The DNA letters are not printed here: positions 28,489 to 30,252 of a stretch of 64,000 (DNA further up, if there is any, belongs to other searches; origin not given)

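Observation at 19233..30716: Complete-looking MSHA/T2SS-like secretin-ATPase-platform locus with no filament subunit genes and non-canonical organisation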

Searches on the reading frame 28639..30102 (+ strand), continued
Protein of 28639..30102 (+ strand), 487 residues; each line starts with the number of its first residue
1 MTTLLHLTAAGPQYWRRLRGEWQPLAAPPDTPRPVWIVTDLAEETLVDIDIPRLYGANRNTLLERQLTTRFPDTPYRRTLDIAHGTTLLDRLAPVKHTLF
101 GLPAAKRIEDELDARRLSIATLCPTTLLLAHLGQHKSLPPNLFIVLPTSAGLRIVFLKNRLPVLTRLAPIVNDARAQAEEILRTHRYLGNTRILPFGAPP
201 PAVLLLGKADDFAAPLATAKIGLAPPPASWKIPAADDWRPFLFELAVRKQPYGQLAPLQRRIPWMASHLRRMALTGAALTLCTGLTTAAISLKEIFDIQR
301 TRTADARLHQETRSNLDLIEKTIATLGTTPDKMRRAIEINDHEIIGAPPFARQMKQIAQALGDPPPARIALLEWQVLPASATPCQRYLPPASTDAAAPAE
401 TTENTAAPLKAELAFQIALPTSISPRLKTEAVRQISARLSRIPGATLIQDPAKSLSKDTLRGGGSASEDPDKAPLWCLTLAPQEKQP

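Call 37: find_encoding_contigs(protein=P0026, flank=10000, max_places=4)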
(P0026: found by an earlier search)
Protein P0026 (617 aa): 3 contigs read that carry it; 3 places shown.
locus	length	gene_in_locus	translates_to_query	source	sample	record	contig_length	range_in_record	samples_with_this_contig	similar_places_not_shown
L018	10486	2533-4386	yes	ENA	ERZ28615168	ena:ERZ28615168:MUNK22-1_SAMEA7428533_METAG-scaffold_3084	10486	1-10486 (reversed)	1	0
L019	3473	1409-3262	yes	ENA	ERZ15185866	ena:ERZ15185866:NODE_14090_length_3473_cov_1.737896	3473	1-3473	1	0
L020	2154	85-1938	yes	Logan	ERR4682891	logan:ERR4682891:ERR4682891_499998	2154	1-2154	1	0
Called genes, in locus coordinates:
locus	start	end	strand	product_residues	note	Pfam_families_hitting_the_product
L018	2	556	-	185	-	?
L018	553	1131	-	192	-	-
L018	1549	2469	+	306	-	PF13401:AAA_22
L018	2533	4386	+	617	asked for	PF07655:Secretin_N_2 (weak), PF00263:Secretin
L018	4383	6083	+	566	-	-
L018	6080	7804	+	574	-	PF05157:MshEN, PF00437:T2SSE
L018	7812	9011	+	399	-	PF28597:T2SSF_N, PF00482:T2SSF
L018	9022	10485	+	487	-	?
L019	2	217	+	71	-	?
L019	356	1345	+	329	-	PF13191:AAA_16 (weak), PF13401:AAA_22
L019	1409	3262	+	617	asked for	PF07655:Secretin_N_2 (weak), PF00263:Secretin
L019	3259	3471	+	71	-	?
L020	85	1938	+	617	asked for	PF07655:Secretin_N_2 (weak), PF00263:Secretin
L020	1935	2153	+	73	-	?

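Call 41: find_homologous_proteins(query=L007:4060-6219:+)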
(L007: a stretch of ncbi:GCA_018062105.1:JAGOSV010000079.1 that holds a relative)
Query L007:4060-6219:+ (719 aa): 508 proteins with E <= 0.001 among 8000 candidates; the best 120 are listed.
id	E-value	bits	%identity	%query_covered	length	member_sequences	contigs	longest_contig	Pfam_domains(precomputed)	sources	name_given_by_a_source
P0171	0.0e+0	1639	99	100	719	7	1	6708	-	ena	-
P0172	7.1e-281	952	61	99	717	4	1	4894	-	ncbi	-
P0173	2.0e-263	894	59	99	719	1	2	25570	-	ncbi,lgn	-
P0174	1.4e-250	852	56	99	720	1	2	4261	-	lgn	-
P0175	1.8e-250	851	55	96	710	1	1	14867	-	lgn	-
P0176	2.1e-245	835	55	99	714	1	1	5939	-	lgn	-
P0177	4.3e-243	827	56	99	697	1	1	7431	-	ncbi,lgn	-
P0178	8.4e-223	760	55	99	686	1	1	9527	-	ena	-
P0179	2.9e-212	725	51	99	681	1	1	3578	-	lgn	-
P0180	5.7e-206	704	51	98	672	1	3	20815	-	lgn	-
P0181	3.3e-204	699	52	98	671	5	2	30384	-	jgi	jgi:hypothetical protein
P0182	3.3e-200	685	49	98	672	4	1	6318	-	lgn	-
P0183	2.6e-191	656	48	99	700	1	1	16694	-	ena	-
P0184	3.2e-190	652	48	99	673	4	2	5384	-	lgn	-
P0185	3.0e-186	639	48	99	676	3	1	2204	-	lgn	-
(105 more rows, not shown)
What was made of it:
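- JGI annotates D2 relatives as PulG (call 41).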

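Call 42: find_encoding_contigs(protein=P0173, flank=10000, max_places=4)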
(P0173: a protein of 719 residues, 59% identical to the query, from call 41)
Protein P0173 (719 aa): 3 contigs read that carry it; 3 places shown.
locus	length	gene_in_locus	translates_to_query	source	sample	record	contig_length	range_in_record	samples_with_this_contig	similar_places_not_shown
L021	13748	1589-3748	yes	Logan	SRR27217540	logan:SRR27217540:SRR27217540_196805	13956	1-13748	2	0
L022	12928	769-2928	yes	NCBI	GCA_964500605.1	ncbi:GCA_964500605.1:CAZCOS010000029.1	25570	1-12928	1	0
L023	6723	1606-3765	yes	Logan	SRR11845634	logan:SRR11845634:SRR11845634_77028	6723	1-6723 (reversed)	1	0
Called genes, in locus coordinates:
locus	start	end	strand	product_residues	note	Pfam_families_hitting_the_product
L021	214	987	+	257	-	PF00106:adh_short, PF08659:KR (weak), PF23441:SDR, PF01370:Epimerase (faint), PF13561:adh_short_C2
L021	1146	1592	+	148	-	-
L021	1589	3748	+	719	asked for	-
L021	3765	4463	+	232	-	PF07963:N_methyl (weak)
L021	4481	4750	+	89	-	-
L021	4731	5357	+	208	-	PF00072:Response_reg, PF02954:HTH_8 (weak)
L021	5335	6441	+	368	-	-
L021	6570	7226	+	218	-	PF07963:N_methyl (weak)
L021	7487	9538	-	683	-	PF05226:CHASE2, PF00211:Guanylate_cyc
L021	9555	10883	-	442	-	PF04773:FecR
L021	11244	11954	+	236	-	PF00027:cNMP_binding, PF13545:HTH_Crp_2, PF00325:Crp (weak)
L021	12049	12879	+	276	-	PF01061:ABC2_membrane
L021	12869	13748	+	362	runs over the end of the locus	?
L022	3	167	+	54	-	?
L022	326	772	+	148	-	-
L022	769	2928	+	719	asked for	-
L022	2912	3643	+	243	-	PF07963:N_methyl (weak)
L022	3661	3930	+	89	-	-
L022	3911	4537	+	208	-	PF00072:Response_reg, PF02954:HTH_8 (weak)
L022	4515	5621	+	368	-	-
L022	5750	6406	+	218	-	PF07963:N_methyl (weak)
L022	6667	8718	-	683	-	PF05226:CHASE2, PF00211:Guanylate_cyc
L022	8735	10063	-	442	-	PF04773:FecR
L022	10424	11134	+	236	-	PF00027:cNMP_binding, PF13545:HTH_Crp_2, PF00325:Crp (weak)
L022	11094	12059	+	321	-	PF01061:ABC2_membrane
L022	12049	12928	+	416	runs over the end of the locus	PF00005:ABC_tran, PF13304:AAA_21 (faint), PF14524:Wzt_C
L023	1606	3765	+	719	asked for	-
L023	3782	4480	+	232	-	PF07963:N_methyl (weak)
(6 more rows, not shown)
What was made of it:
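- The same assembly, GCA_964500605.1, carries the module behind an SDR gene (L022, call 42).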

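Call 43: find_encoding_contigs(protein=P0172, flank=10000, max_places=4)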
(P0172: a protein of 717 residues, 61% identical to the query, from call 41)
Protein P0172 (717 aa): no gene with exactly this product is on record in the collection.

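Call 44: list_cluster_members(proteins=[P0131, P0137, P0145, P0149, P0153, P0155, P0162, P0165, P0167, P0170])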
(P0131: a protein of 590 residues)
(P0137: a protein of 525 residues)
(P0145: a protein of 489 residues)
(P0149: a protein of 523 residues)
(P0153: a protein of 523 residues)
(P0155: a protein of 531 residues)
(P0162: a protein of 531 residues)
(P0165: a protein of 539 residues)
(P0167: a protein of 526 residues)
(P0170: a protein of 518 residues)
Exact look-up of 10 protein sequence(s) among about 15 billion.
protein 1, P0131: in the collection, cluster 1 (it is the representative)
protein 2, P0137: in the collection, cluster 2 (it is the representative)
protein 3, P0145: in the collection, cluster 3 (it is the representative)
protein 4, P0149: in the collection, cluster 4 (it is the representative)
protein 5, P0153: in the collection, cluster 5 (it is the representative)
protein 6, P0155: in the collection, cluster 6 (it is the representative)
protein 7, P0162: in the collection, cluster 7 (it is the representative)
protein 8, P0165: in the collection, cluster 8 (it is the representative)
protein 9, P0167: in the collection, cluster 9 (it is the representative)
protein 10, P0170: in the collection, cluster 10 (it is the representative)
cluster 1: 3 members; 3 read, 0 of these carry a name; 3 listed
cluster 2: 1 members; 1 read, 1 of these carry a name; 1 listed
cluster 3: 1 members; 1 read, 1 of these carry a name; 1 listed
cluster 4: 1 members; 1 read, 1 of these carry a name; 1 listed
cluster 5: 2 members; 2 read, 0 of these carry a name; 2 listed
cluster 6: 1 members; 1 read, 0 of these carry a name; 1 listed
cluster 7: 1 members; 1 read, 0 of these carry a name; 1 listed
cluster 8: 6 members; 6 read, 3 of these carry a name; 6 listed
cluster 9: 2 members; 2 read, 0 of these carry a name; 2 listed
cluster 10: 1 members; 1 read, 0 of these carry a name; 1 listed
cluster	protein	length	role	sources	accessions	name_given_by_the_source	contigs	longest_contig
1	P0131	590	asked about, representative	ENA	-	-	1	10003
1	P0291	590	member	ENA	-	-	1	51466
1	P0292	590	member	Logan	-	-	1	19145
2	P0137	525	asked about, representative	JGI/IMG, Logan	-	hypothetical protein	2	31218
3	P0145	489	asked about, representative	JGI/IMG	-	hypothetical protein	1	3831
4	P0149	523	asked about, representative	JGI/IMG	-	hypothetical protein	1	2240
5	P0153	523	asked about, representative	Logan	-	-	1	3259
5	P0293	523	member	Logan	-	-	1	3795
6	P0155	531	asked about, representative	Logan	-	-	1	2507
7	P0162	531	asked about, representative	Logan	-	-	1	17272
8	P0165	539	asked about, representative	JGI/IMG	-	hypothetical protein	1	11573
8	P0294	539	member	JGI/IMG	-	hypothetical protein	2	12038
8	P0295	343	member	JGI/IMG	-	hypothetical protein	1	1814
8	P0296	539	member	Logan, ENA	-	-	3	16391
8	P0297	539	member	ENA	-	-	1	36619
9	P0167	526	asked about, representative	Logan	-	-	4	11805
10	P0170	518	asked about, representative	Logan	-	-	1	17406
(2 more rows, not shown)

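Call 48: search_protein_families(library=ncbifam, proteins=[L022:326-772:+, L022:769-2928:+, L022:2912-3643:+, L022:3661-3930:+, L022:3911-4537:+, L022:4515-5621:+, L022:5750-6406:+, window:28639-30102:+], max_evalue=1)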
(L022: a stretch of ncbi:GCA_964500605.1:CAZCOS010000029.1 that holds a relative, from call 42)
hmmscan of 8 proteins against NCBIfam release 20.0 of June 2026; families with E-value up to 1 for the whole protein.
L022:326-772:+ (148 aa): 0 families

L022:769-2928:+ (719 aa): 0 families

L022:2912-3643:+ (243 aa): 6 families
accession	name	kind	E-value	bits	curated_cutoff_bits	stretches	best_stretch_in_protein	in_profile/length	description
TIGR01708.2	typeII_sec_gspH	equivalog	3.2e-06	27.2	80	1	18-65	1-48/169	type II secretion system minor pseudopilin GspH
TIGR02532.1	IV_pilin_GFxxxE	domain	1.6e-05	24.5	16.3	1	18-40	1-23/24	prepilin-type N-terminal cleavage/methylation domain-containing protein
TIGR01710.1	typeII_sec_gspG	equivalog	6.8e-05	22.9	88.85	1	19-130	1-102/134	type II secretion system major pseudopilin GspG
NF007800.0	PRK10506.1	equivalog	0.00022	21.1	158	1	15-58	5-48/163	prepilin peptidase-dependent protein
NF040999.1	pilin_ComGC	equivalog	0.0032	17.6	75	1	19-37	2-20/84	competence type IV pilus major pilin ComGC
NF041013.1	T4P_ComGE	equivalog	0.026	14.6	49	1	19-67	4-53/83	competence type IV pilus minor pilin ComGE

L022:3661-3930:+ (89 aa): 8 families
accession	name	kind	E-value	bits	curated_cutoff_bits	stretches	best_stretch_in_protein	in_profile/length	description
NF058603.1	SCO2097_fam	equivalog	0.0054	17.1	110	1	17-81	29-90/129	SCO2097 family morphological protein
NF047839.1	PspM_Rv2743c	equivalog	0.012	15.5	80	1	14-75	2-63/220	phage shock envelope stress response protein PspM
NF038305.1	HpsJ_fam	subfamily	0.025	14.5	60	1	29-83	49-103/234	HpsJ family protein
TIGR04222.1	near_uncomplex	domain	0.039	13.6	43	1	17-73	128-185/229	TIGR04222 domain-containing membrane protein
TIGR04402.2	mob_CxxC_CxxC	subfamily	0.077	13.2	70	1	20-72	23-76/180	mobilome CxxCx(11)CxxC protein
NF049861.1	SCO2400_fam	subfamily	0.096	13.3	55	0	14-49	85-119/136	SCO2400 family protein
NF041635.1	STM3941_fam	subfamily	0.14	12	40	1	25-75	3-52/157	STM3941 family protein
NF033634.1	SLATT_1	domain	0.15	12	41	1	14-71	9-68/132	SLATT domain-containing protein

L022:3911-4537:+ (208 aa): 93 families (the best 25 are shown)
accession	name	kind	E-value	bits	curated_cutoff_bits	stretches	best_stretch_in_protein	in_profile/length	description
TIGR02915.1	PEP_resp_reg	equivalog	1.1e-31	110.2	502.6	2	10-131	1-117/445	PEP-CTERM-box response regulator transcription factor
NF008469.0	PRK11361.1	equivalog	5.2e-21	74.9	714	2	6-130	3-119/461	acetoacetate metabolism transcriptional regulator AtoC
NF033791.1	ActR_PrrA_rreg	equivalog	7.4e-20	71.6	250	1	9-201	3-169/173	ActR/PrrA/RegA family redox response regulator transcription factor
NF051870.1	NAssimRespRegNtrX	equivalog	1.3e-15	57.3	600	1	9-130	3-118/452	nitrogen assimilation response regulator NtrX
TIGR01818.1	ntrC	equivalog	1.1e-14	54.1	558.6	1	11-133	2-116/463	nitrogen regulation protein NR(I)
NF011896.0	PRK15369.1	equivalog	1.5e-14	54.2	242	1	7-188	3-174/211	two component system response regulator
NF007928.2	PRK10643.1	equivalog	3.3e-14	53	330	1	9-181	2-169/216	two-component system response regulator PmrA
NF047793.1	ResRegPgtA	equivalog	3.9e-14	52.3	650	1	5-135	3-124/414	two-component system response regulator PgtA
TIGR02154.1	PhoB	equivalog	2.8e-13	49.7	296.2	1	8-124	3-113/226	phosphate regulon transcriptional regulator PhoB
NF006900.1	PRK09390.1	equivalog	4.9e-13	49.1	255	1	6-154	3-140/203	response regulator FixJ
NF007689.0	PRK10365.1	equivalog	1e-12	47.6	760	1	9-135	7-125/441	sigma-54-dependent response regulator transcription factor ZraR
TIGR03787.1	marine_sort_RR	equivalog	2.9e-12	46.6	335.7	1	9-148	2-133/227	proteobacterial dedicated sortase system response regulator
NF011695.0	PRK15115.1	equivalog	3.2e-12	45.9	763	1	6-130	5-121/445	two-component system response regulator GlrR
NF040689.1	MtrAB_MtrA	equivalog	7e-12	45.2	300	1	10-137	1-118/219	MtrAB system response regulator MtrA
NF008176.1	PRK10923.1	equivalog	8.5e-12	44.4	620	1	10-135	6-123/469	nitrogen regulation protein NR(I)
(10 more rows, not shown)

L022:4515-5621:+ (368 aa): 8 families
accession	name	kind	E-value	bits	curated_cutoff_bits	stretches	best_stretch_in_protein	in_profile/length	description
TIGR02916.1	PEP_his_kin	equivalog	2.4e-05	23.1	300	1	316-364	630-679/679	XrtA/PEP-CTERM system histidine kinase PrsK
NF008468.0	PRK11360.1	equivalog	0.0023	16.4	646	1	309-366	551-609/616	two-component system sensor histidine kinase AtoS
NF010411.0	PRK13837.1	equivalog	0.0069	14.4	647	1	312-366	621-676/828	two-component system VirA-like sensor kinase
NF040750.1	tetrathio_HK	equivalog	0.0078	14.7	750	1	310-349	498-537/555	tetrathionate respiration histidine kinase TtrS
NF038348.1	T2SS_HK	subfamily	0.01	14.3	450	1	261-364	469-572/574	histidine kinase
NF008293.1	PRK11073.1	equivalog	0.022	14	240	1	309-365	291-347/349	nitrogen regulation protein NR(II)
NF033091.0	HK_VanS_ACDEFG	equivalog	0.19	10.8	400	1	324-364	253-293/293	vancomycin resistance histidine kinase VanS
NF047497.1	HK_LIC_12097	equivalog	0.19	10.4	500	1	309-365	308-366/367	LIC_12097 family sensor histidine kinase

L022:5750-6406:+ (218 aa): 9 families
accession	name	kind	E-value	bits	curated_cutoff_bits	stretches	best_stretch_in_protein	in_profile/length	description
TIGR01710.1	typeII_sec_gspG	equivalog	2.2e-06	27.8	88.85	1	10-77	1-69/134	type II secretion system major pseudopilin GspG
TIGR01708.2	typeII_sec_gspH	equivalog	5.7e-06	26.4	80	1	9-34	1-26/169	type II secretion system minor pseudopilin GspH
TIGR02532.1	IV_pilin_GFxxxE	domain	1.5e-05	24.6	16.3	1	9-32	1-24/24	prepilin-type N-terminal cleavage/methylation domain-containing protein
NF040999.1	pilin_ComGC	equivalog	0.0012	19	75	1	9-28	1-20/84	competence type IV pilus major pilin ComGC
NF007862.0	PRK10574.1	equivalog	0.0051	17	138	1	7-62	2-54/145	prepilin peptidase-dependent pilin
NF041775.1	typeIV_PilA_Myxo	equivalog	0.0058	16.6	400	1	7-87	8-89/214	type IV pilin protein PilA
NF007800.0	PRK10506.1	equivalog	0.0081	16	158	1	3-42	2-42/163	prepilin peptidase-dependent protein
TIGR02596.1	TIGR02596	subfamily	0.026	14.6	70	1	12-48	1-38/196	Verru_Chthon cassette protein D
NF047788.1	TransRegPocR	equivalog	0.058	12.6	500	1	14-69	84-139/296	transcriptional regulator PocR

window:28639-30102:+ (487 aa): 0 families

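Call 49: search_protein_families(library=pfam, proteins=[L022:326-772:+, L022:769-2928:+, L022:2912-3643:+, L022:3661-3930:+, L022:3911-4537:+, L022:4515-5621:+, L022:5750-6406:+, window:28639-30102:+], max_evalue=1)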
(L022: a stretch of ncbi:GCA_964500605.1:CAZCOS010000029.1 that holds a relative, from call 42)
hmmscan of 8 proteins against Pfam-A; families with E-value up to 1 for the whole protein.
L022:326-772:+ (148 aa): 0 families

L022:769-2928:+ (719 aa): 0 families

L022:2912-3643:+ (243 aa): 2 families
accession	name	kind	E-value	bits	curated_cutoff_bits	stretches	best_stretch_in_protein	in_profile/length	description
PF07963.17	N_methyl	-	2.3e-06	27.4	21.2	1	16-39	2-25/27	Prokaryotic N-terminal methylation motif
PF02203.21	TarH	-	0.055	13.8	25.2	1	26-66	13-53/177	Tar ligand binding domain homologue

L022:3661-3930:+ (89 aa): 10 families
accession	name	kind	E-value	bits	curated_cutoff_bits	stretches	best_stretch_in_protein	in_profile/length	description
PF25587.1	Rv2743c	-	0.012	15.7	27.7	1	11-73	14-76/237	Rv2743c family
PF13515.12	FUSC_2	-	0.014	15.9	25.6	1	18-70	27-77/126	Fusaric acid resistance protein-like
PF24838.2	8xMP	-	0.016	15.5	30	1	15-74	6-64/136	Octameric membrane protein family (8xMP)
PF11804.13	DUF3325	-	0.047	14.3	26.8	1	12-76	21-85/101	Protein of unknown function (DUF3325)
PF19554.4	DUF6077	-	0.15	11.2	27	1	32-80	12-60/354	Family of unknown function (DUF6077)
PF11239.13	DUF3040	-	0.16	12.7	24.7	0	19-70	34-82/84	Protein of unknown function (DUF3040)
PF24282.1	DUF7470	-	0.17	12.2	27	1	32-79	11-50/58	Family of unknown function (DUF7470)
PF07787.17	TMEM43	-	0.2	11.4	23.3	1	19-78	178-238/250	Transmembrane protein 43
PF13129.11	DUF3953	-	0.22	11.7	22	1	25-45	18-37/41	Protein of unknown function (DUF3953)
PF13630.11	SdpI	-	0.33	11.6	28.2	1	27-77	24-68/71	SdpI/YfhL protein family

L022:3911-4537:+ (208 aa): 11 families
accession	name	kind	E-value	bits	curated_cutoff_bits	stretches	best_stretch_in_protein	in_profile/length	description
PF00072.30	Response_reg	-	1.7e-20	73.7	30.2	1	11-127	2-110/111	Response regulator receiver domain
PF02954.25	HTH_8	-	5.6e-06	26.4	22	1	165-202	5-42/42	Bacterial regulatory protein, Fis family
PF13518.12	HTH_28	-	0.00034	21.1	25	1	174-206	8-40/52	Helix-turn-helix domain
PF02796.21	HTH_7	-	0.0044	17.6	23.8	1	174-201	17-44/45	Helix-turn-helix domain of resolvase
PF20161.5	VpsR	-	0.0058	16.8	23.7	1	6-127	9-120/121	VpsR domain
PF03698.18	UPF0180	-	0.0081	16.8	25.4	0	23-44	12-36/77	Uncharacterised protein family (UPF0180)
PF06056.18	Terminase_5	-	0.01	16.2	20.3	1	177-203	12-38/58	Putative ATPase subunit of terminase (gpP-like)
PF13551.12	HTH_29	-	0.034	14.7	28.1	1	174-202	7-36/64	Winged helix-turn helix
PF13407.12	Peripla_BP_4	-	0.041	13.9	35.1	1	86-126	206-246/258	Periplasmic binding protein domain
PF13384.12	HTH_23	-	0.045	14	24.6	1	176-202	15-41/50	Homeodomain-like domain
PF02875.26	Mur_ligase_C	-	0.19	13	28.4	1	34-110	16-91/127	Mur ligase, glutamate ligase domain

L022:4515-5621:+ (368 aa): 1 family
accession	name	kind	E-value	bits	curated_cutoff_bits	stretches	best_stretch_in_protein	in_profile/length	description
PF02518.31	HATPase_c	-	4.2e-05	24.4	26.4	1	309-366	48-110/111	Histidine kinase-, DNA gyrase B-, and HSP90-like ATPase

L022:5750-6406:+ (218 aa): 1 family
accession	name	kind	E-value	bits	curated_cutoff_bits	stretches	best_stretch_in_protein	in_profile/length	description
PF07963.17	N_methyl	-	3.8e-07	29.9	21.2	1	7-32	2-27/27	Prokaryotic N-terminal methylation motif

window:28639-30102:+ (487 aa): 0 families
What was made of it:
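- The sister-genome pilins pass TIGR02532 and PF07963 (calls 48, 49).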
